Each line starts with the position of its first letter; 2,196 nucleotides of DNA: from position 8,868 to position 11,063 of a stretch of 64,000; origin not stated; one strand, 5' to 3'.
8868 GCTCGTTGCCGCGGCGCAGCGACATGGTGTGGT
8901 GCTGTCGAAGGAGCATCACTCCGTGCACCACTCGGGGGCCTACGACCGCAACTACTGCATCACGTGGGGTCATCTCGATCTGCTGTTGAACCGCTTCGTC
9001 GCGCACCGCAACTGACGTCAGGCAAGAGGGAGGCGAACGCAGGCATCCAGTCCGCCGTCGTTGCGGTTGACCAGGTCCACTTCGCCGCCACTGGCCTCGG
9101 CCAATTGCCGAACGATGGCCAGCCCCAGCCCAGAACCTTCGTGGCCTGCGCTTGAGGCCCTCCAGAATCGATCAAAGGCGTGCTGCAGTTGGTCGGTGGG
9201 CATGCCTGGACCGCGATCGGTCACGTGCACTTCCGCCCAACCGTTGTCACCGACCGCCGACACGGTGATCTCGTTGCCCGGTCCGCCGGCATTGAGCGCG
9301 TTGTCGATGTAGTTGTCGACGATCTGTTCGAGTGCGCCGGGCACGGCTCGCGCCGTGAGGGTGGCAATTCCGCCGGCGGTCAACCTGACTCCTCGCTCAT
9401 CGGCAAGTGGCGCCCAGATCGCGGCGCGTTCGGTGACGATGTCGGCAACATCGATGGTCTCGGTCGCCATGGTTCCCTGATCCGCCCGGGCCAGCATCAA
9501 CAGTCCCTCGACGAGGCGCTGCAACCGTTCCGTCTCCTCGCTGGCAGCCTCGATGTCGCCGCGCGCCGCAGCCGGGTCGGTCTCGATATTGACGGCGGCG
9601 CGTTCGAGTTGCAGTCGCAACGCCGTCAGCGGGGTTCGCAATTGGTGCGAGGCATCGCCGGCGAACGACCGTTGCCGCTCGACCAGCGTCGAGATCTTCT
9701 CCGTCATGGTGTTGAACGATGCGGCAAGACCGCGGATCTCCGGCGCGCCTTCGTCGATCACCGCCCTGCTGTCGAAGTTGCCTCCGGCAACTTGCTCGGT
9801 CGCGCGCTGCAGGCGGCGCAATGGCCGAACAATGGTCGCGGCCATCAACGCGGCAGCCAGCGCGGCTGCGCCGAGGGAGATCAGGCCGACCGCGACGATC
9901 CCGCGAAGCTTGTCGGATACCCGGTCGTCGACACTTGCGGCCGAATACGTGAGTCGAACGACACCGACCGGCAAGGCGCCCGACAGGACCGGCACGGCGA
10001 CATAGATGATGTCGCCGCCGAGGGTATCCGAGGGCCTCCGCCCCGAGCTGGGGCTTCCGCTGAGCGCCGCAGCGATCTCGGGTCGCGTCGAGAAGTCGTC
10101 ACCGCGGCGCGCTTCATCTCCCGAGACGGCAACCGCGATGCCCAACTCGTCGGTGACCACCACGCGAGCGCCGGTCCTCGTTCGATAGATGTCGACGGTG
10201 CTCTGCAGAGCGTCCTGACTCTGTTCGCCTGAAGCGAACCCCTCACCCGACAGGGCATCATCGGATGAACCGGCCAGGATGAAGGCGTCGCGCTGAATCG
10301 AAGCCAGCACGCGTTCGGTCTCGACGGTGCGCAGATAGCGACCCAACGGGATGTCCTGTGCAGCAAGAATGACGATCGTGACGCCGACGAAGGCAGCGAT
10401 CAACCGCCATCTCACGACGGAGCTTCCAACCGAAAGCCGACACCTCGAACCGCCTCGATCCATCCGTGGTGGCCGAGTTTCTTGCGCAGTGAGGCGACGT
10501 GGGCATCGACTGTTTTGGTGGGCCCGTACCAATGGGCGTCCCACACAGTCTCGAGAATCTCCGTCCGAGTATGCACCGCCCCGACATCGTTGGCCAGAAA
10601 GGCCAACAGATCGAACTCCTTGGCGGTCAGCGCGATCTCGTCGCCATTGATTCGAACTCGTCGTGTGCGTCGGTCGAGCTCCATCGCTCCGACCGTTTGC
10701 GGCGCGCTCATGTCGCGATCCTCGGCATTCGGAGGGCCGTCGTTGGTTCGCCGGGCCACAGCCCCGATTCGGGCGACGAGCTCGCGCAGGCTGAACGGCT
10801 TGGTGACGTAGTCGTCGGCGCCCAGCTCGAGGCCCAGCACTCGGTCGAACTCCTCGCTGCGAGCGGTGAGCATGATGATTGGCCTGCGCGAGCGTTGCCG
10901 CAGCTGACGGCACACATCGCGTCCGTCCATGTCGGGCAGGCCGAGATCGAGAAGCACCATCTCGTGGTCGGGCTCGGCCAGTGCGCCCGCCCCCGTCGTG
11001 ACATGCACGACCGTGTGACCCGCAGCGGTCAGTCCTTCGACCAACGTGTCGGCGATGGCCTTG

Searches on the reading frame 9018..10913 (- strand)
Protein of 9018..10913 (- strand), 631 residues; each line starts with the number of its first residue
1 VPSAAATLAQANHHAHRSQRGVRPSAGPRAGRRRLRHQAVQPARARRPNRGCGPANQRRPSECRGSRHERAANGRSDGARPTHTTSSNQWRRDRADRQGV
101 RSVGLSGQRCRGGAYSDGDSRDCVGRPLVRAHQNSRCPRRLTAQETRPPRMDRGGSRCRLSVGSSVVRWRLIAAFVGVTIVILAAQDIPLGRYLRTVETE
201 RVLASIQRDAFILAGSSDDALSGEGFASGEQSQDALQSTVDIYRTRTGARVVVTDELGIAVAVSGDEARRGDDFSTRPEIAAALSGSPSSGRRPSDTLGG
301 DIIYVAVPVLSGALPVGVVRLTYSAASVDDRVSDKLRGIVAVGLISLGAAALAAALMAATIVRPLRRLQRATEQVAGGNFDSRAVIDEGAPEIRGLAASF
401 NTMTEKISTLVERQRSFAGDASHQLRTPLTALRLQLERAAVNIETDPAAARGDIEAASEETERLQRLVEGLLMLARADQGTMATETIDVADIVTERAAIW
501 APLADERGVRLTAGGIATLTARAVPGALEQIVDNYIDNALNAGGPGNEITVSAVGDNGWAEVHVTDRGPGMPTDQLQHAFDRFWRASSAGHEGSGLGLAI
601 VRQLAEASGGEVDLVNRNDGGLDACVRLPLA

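Call 70: search_protein_families(library=pfam, proteins=[window:9018-10913:-], max_evalue=0.00001)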
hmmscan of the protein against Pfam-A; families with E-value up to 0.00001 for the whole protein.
window:9018-10913:- (631 aa): 3 families
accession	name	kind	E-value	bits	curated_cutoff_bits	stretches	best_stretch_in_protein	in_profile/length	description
PF02518.31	HATPase_c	-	1e-23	84.3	26.4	1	526-630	4-109/111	Histidine kinase-, DNA gyrase B-, and HSP90-like ATPase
PF00672.30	HAMP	-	6.4e-13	49.2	25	1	356-408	1-52/53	HAMP domain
PF00512.31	HisKA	-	2.3e-12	47.2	26.9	1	414-480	2-66/66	His Kinase A (phospho-acceptor) domain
